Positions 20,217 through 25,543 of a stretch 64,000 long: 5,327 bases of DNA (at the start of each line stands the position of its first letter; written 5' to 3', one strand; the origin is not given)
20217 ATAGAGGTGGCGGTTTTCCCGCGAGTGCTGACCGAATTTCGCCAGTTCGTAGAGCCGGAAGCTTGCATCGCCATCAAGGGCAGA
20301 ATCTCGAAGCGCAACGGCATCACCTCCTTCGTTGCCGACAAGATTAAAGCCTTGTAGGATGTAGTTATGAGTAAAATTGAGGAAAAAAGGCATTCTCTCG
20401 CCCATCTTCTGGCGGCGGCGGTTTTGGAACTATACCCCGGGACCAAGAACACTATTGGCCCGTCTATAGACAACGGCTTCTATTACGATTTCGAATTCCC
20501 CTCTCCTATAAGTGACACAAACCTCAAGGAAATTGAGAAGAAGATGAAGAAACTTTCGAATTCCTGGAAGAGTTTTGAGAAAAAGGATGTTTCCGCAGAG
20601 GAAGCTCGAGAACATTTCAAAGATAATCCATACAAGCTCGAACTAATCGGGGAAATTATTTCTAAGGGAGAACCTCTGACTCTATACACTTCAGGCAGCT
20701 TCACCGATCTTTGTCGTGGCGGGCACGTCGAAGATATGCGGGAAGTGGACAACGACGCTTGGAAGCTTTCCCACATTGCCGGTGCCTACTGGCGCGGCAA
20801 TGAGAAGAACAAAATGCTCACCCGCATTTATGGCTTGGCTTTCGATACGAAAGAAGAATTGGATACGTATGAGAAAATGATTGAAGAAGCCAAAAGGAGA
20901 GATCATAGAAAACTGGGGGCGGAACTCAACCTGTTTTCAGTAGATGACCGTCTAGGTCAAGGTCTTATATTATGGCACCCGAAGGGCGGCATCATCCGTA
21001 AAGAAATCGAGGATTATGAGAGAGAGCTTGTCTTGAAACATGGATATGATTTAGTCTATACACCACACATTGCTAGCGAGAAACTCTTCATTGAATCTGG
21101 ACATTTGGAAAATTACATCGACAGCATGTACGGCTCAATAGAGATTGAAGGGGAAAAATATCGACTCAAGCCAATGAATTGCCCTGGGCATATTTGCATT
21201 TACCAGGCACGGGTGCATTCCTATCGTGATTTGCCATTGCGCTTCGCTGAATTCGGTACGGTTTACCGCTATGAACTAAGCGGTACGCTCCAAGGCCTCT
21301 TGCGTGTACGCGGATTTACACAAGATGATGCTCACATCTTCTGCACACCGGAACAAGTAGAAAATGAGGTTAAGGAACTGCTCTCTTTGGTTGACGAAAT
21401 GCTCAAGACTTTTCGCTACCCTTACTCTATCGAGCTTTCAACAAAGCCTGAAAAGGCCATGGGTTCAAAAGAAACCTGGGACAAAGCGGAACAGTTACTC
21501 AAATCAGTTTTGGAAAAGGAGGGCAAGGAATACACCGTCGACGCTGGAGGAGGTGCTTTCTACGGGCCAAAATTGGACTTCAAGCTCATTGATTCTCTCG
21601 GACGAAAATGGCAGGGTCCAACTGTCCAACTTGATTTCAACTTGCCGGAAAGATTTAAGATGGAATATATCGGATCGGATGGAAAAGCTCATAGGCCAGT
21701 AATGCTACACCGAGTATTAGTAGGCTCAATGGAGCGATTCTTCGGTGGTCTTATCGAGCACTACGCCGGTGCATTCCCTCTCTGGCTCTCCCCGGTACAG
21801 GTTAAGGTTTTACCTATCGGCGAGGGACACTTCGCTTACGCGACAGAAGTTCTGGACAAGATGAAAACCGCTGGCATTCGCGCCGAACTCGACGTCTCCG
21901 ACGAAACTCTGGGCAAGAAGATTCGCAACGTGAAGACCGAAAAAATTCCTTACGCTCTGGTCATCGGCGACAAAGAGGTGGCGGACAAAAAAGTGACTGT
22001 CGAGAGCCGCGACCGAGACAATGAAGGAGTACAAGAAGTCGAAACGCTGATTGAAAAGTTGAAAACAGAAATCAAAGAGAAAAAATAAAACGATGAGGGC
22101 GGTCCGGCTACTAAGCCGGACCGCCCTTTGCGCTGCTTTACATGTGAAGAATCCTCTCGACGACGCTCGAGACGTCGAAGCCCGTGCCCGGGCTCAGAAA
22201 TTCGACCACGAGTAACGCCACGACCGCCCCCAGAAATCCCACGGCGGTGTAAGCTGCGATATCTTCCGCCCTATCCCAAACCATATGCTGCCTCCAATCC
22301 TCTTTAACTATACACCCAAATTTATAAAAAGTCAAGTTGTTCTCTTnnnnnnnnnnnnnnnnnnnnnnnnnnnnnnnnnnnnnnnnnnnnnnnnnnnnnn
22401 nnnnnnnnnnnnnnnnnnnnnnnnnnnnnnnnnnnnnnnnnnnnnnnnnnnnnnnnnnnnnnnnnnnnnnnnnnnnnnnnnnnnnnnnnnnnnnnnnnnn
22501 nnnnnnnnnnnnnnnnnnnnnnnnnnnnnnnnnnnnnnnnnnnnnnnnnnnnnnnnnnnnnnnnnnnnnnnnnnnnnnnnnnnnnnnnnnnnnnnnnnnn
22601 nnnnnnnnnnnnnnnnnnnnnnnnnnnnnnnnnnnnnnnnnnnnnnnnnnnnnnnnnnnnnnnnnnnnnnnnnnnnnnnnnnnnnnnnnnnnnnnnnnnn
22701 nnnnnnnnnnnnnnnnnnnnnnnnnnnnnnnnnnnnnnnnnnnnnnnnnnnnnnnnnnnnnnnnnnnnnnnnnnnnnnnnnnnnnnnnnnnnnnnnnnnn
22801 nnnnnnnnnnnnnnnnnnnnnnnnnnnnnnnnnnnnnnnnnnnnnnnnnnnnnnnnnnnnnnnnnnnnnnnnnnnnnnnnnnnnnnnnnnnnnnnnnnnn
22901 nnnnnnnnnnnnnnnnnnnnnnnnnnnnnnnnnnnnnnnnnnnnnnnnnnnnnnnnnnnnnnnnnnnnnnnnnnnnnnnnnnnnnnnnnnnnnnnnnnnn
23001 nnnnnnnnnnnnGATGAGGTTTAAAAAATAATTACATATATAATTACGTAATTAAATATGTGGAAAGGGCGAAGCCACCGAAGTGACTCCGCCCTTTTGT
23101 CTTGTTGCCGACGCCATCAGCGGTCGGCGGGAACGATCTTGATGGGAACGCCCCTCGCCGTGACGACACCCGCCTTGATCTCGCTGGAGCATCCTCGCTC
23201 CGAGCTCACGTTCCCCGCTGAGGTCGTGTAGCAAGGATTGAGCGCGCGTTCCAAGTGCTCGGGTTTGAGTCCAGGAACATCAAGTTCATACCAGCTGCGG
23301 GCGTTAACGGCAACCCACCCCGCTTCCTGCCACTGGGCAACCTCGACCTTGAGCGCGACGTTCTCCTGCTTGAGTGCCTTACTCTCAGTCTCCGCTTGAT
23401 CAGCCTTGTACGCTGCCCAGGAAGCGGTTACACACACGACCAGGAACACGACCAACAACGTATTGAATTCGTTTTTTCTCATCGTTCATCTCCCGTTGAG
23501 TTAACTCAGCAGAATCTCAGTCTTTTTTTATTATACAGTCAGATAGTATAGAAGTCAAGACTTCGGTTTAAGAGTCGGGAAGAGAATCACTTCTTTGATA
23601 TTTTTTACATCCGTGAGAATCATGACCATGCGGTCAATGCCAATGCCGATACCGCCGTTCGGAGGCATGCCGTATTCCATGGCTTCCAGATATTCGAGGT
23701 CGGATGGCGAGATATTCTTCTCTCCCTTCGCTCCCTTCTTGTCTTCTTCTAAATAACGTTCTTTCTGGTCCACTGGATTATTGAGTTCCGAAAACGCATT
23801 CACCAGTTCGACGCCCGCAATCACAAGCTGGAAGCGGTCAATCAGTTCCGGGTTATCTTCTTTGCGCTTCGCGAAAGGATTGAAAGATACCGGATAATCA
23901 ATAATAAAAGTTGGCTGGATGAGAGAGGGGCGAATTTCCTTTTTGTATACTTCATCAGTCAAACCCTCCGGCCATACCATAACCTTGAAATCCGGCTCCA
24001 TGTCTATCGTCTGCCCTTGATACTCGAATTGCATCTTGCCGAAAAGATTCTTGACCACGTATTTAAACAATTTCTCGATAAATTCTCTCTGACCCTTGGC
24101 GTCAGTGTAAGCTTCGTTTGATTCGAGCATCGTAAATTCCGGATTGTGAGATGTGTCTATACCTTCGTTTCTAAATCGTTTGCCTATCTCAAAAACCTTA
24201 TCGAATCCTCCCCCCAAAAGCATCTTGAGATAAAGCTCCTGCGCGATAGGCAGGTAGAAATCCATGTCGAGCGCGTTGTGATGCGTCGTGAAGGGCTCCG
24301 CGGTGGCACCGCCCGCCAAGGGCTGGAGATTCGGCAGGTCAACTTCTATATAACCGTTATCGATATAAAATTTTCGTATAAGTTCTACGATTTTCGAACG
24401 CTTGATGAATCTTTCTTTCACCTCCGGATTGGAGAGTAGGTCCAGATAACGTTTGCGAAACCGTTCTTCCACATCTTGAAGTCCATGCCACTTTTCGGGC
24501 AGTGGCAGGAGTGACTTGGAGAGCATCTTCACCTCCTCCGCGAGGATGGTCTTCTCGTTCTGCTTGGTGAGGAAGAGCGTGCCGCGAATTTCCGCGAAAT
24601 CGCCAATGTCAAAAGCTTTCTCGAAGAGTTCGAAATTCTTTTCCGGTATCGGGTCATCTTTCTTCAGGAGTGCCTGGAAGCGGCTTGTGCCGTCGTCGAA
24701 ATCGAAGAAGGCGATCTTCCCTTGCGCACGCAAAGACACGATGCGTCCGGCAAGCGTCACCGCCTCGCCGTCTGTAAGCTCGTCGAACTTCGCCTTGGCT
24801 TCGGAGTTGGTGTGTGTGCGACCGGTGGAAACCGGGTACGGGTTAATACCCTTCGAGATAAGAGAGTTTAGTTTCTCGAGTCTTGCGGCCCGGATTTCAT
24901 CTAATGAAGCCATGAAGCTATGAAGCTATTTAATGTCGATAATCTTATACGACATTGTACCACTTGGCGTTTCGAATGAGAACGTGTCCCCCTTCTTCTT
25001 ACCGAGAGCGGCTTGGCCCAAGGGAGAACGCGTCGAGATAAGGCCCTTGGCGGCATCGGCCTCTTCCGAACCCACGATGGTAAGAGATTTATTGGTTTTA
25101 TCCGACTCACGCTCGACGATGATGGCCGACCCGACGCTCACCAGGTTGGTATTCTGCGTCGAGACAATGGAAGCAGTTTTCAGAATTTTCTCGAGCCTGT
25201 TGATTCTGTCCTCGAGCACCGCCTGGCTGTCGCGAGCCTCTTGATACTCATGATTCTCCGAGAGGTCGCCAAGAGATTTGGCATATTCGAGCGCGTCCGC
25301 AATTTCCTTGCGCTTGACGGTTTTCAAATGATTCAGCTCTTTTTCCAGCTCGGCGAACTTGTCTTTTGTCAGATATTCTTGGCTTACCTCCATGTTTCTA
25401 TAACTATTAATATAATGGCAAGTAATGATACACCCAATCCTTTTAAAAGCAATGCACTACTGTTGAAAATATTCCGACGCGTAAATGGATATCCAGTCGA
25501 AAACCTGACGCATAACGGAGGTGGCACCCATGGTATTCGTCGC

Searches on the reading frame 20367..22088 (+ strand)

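Call 67: search_protein_families(library=pfam, proteins=[window:20367-22088:+], max_evalue=0.00001)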
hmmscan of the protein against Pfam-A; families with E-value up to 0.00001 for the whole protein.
window:20367-22088:+ (573 aa): 3 families
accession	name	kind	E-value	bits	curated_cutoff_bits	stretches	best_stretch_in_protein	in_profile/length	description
PF00587.30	tRNA-synt_2b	-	2.5e-45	155.2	29.3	1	261-466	6-179/179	tRNA synthetase class II core domain (G, H, P, S and T)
PF03129.25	HGTP_anticodon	-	1.1e-20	74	21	1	478-567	1-93/94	Anticodon binding domain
PF07973.19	tRNA_SAD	-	1.2e-08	35.2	24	1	105-155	2-44/44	Threonyl and Alanyl tRNA synthetase second additional domain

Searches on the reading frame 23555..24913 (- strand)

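Call 68: search_protein_families(library=pfam, proteins=[window:23555-24913:-], max_evalue=0.00001)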
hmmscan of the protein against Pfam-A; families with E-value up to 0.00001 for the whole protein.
window:23555-24913:- (452 aa): 3 families
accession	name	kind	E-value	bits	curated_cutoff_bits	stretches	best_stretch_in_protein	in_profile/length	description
PF00152.25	tRNA-synt_2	-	2.6e-83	280.1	25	1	148-448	2-307/308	tRNA synthetases class II (D, K and N)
PF01336.31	tRNA_anti-codon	-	3e-13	49.9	27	1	52-131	1-75/75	OB-fold nucleic acid binding domain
PF01409.25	tRNA-synt_2d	-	9.5e-06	25.7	19.8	0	239-298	104-162/246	tRNA synthetases class II core domain (F)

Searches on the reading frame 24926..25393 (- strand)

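Call 68: search_protein_families(library=pfam, proteins=[window:24926-25393:-], max_evalue=0.00001)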
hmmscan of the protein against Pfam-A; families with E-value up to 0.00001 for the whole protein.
window:24926-25393:- (155 aa): 2 families
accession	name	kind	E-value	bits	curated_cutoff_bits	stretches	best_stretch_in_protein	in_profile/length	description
PF01272.25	GreA_GreB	-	1.3e-23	83.2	26.9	1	82-155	3-76/77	Transcription elongation factor, GreA/GreB, C-term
PF03449.20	GreA_GreB_N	-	1.8e-23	82.9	24.5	1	7-76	2-71/71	Transcription elongation factor, N-terminal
